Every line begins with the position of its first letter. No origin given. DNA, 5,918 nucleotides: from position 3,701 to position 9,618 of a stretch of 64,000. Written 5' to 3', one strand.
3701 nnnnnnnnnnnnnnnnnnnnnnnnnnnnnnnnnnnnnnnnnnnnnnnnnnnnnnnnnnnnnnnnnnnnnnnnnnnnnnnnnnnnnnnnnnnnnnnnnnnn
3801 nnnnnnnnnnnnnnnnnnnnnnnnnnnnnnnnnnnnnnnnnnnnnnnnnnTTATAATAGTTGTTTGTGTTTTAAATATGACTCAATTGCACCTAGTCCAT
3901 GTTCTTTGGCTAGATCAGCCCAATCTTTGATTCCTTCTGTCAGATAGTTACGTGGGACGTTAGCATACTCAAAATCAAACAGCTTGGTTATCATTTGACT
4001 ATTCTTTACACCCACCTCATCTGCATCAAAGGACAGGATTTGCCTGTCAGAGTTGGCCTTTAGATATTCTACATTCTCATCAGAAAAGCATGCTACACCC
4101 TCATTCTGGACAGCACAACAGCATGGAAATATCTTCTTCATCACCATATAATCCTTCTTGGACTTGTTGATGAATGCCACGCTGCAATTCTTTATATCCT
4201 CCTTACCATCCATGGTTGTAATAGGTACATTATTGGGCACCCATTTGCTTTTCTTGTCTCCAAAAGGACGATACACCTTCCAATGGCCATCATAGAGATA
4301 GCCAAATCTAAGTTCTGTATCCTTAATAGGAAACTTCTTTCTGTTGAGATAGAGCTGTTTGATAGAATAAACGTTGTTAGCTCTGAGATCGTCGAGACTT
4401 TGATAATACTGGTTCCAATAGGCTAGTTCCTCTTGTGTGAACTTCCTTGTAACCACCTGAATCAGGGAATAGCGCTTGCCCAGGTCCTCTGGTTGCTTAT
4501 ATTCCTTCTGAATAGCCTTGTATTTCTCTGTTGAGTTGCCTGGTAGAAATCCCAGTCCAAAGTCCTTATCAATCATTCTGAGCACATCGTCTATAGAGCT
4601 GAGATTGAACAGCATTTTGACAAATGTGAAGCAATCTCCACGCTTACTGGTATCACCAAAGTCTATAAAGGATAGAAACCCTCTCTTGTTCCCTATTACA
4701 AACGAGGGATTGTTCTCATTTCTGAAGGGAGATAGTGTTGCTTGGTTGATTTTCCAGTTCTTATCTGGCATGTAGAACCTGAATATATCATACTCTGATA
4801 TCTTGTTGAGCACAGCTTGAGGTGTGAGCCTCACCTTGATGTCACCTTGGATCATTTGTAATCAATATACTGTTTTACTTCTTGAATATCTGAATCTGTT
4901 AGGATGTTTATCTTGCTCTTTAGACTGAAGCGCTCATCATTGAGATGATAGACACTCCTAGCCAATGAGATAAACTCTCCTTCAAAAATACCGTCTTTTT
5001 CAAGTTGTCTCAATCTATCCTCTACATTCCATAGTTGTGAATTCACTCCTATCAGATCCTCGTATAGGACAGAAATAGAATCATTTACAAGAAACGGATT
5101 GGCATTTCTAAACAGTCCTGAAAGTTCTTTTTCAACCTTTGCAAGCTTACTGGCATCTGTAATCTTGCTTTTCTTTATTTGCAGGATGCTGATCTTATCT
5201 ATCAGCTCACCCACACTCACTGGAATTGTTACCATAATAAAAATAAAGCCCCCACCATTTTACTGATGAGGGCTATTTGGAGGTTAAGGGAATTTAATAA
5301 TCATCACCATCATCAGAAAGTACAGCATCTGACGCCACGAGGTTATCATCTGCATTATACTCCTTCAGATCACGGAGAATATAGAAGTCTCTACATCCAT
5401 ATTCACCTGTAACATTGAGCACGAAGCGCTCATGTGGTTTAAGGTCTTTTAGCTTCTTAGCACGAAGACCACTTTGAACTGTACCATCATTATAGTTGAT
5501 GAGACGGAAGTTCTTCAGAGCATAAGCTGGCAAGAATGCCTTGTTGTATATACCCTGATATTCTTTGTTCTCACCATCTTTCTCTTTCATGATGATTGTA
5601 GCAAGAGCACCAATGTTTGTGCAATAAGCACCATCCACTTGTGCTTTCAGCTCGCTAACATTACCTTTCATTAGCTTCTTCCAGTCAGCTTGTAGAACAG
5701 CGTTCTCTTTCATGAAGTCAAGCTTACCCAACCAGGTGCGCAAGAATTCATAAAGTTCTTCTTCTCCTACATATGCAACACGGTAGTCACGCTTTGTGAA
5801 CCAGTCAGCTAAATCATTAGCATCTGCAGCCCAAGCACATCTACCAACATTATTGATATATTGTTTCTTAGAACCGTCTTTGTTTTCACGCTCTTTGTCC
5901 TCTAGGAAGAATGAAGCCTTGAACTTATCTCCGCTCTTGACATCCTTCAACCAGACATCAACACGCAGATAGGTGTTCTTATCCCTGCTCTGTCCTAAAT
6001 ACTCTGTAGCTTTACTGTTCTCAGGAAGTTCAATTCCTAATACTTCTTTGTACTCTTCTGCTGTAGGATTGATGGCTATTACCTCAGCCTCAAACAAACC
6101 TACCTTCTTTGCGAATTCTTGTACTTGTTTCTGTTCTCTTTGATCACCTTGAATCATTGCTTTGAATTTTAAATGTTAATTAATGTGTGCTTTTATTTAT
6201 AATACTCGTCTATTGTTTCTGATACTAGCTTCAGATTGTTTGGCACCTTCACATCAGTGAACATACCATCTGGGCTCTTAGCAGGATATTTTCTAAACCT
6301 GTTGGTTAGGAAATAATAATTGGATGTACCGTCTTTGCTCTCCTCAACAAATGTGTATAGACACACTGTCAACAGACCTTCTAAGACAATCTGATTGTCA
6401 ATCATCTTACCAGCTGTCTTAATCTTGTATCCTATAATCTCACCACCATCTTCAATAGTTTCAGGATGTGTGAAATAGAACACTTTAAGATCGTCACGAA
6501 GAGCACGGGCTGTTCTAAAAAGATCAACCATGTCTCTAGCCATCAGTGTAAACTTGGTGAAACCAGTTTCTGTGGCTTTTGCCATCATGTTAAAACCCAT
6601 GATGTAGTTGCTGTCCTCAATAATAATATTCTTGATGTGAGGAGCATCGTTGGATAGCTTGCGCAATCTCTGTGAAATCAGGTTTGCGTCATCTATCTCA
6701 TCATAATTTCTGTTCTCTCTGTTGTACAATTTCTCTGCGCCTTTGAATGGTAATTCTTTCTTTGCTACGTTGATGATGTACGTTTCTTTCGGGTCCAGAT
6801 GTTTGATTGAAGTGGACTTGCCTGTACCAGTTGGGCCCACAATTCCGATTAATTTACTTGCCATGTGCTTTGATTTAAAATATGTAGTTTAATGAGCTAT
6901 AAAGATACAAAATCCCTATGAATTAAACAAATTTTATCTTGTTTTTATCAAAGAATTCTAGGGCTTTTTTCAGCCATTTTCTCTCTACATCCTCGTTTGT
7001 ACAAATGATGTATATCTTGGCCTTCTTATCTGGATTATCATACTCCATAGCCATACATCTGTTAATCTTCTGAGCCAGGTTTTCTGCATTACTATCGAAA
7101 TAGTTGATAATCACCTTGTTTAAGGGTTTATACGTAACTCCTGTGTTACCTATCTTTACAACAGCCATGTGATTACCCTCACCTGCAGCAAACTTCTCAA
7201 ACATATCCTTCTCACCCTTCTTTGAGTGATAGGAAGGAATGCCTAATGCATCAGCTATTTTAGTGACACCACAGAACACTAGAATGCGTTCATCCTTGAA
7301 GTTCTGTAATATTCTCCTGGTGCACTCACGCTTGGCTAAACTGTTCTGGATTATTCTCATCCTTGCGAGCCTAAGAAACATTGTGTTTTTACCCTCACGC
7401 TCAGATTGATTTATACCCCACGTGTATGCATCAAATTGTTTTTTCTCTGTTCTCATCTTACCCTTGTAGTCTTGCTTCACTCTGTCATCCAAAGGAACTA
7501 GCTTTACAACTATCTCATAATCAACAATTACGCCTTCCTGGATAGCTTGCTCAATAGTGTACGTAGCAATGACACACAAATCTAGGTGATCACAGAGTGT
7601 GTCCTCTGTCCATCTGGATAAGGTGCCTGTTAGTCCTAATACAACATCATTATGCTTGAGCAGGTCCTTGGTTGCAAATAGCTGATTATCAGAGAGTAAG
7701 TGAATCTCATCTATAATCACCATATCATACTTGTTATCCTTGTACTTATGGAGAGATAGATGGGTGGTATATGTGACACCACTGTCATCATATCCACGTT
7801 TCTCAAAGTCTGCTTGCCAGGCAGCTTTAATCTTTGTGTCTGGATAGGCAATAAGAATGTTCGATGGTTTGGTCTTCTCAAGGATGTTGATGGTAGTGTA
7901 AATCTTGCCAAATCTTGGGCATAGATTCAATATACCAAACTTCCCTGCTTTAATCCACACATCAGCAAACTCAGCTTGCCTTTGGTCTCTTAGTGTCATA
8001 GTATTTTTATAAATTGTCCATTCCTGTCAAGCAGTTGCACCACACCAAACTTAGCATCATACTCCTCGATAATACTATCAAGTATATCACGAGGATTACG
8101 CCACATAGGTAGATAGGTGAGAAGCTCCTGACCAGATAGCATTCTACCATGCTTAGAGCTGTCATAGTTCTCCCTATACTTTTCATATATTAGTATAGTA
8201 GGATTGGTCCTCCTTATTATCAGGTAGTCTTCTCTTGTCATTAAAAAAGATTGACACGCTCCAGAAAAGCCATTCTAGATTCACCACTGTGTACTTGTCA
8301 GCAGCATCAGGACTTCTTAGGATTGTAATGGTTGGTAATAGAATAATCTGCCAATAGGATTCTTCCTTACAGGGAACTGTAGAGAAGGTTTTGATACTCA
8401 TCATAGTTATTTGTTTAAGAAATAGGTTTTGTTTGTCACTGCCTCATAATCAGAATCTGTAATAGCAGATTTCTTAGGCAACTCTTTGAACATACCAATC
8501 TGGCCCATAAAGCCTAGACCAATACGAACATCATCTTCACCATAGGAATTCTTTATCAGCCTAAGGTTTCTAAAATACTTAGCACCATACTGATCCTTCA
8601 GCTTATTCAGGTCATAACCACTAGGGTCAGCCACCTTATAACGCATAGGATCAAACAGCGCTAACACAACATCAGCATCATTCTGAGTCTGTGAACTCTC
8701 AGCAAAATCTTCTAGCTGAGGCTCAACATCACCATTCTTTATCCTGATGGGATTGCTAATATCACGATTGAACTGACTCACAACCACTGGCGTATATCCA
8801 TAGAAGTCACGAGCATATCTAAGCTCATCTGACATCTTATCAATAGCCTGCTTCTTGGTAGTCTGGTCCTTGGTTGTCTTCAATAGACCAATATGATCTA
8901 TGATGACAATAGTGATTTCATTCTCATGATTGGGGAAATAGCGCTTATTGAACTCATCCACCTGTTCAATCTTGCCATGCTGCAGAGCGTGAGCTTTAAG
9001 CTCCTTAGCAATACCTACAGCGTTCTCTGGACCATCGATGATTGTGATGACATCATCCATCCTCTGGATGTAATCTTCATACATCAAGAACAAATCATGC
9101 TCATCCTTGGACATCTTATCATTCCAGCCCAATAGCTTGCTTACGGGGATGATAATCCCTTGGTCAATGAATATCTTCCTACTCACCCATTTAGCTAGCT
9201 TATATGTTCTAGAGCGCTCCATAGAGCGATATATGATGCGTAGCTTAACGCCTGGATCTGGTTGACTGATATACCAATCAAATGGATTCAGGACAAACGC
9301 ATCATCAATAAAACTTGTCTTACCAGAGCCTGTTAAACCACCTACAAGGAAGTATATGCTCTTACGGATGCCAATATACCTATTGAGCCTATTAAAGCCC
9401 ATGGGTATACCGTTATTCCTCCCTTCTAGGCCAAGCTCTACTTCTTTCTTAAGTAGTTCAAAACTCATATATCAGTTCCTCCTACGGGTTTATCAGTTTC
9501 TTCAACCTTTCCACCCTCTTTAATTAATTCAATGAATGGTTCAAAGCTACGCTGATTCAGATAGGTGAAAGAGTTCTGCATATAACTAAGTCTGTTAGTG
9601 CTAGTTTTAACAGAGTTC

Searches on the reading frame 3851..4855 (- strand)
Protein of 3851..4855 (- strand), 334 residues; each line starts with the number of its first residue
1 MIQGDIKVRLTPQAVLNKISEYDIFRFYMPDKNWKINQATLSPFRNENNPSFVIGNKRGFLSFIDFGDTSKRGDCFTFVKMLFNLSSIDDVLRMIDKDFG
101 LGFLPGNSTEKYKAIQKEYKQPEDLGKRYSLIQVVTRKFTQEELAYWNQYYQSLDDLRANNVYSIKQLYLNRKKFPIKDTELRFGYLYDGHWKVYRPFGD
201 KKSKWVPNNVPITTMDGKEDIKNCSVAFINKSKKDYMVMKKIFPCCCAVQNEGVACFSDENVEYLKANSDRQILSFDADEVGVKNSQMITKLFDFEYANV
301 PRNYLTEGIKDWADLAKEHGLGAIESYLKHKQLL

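Call 81: search_protein_families(library=phrogs, proteins=[window:3851-4855:-], max_evalue=0.001)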
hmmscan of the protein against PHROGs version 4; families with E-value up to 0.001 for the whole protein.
window:3851-4855:- (334 aa): 2 families
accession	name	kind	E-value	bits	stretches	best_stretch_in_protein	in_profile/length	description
phrog_12622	-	DNA, RNA and nucleotide metabolism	3e-33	116.5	1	7-327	23-362/415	DNA primase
phrog_18097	-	DNA, RNA and nucleotide metabolism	0.00045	20.8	1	37-99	32-91/199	DNA primase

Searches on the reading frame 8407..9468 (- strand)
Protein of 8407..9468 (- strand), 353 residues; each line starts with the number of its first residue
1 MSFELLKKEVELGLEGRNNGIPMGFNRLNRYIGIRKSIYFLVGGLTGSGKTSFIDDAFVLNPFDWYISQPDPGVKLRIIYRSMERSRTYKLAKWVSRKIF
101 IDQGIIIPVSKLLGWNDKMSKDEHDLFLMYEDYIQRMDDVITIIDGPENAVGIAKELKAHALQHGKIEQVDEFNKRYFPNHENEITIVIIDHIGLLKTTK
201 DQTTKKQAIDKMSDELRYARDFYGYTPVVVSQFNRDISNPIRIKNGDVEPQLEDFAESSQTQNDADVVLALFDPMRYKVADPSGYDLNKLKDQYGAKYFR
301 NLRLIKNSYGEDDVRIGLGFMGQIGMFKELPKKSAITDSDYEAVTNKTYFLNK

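Call 81: search_protein_families(library=phrogs, proteins=[window:8407-9468:-], max_evalue=0.001)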
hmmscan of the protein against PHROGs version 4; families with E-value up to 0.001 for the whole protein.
window:8407-9468:- (353 aa): 5 families
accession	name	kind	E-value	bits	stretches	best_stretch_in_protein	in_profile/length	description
phrog_19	-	DNA, RNA and nucleotide metabolism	7.4e-17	62.4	1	15-340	329-590/621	DnaB-like replicative helicase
phrog_15558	-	unknown function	9.4e-13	49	1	139-330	197-400/403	-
phrog_243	-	DNA, RNA and nucleotide metabolism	2.8e-08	34.1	1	167-332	125-270/273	DnaB-like replicative helicase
phrog_239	-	DNA, RNA and nucleotide metabolism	4e-08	33.7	1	182-331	466-600/801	DNA primase/helicase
phrog_11530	-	unknown function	5.3e-05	24.1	1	173-275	22-117/184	-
